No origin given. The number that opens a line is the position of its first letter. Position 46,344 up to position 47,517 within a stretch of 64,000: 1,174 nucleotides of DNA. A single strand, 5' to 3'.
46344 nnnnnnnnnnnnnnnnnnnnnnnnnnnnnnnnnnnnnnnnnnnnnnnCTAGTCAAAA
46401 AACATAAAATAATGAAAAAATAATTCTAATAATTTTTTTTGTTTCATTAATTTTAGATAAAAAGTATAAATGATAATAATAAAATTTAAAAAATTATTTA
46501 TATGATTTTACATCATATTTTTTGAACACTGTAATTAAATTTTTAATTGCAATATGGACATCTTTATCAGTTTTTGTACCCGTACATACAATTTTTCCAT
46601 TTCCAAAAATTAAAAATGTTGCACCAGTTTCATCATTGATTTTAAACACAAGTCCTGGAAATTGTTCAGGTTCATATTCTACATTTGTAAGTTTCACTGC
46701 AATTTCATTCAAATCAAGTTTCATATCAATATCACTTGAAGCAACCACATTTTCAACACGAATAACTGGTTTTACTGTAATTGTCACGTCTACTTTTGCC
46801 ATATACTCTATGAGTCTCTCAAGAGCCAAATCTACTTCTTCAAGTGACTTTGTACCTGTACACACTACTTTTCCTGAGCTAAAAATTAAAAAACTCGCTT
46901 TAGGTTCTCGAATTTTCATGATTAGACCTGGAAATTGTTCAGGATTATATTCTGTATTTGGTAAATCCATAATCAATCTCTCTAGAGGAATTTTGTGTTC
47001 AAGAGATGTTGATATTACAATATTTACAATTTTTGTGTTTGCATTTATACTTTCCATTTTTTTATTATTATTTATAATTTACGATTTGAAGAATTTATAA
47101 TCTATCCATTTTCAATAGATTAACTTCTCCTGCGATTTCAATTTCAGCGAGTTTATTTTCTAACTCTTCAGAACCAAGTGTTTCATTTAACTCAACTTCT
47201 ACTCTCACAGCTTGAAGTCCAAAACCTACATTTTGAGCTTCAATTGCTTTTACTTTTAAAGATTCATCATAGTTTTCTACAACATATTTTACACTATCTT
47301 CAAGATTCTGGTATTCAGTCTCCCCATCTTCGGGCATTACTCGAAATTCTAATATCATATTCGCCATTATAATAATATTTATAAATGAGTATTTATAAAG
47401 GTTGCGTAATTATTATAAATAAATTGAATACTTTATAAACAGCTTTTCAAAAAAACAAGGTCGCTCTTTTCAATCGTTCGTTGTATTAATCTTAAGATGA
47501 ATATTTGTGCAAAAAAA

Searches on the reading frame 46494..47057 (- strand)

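Call 54: search_protein_families(library=pfam, proteins=[window:46494-47057:-], max_evalue=0.001)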
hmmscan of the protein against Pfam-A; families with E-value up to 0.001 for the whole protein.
window:46494-47057:- (187 aa): 1 family
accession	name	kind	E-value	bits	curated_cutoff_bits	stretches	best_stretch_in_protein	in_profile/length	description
PF00352.27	TBP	-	2.2e-58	194.5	22.9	2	8-88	2-84/85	Transcription factor TFIID (or TATA-binding protein, TBP)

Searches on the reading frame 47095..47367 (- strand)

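Call 54: search_protein_families(library=pfam, proteins=[window:47095-47367:-], max_evalue=0.001)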
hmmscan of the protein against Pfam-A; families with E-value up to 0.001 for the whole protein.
window:47095-47367:- (90 aa): 1 family
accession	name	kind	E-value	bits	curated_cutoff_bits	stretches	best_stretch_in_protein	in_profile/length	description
PF00736.24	EF1_GNE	-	2.3e-11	44.1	20.8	1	8-89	4-87/88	EF-1 guanine nucleotide exchange domain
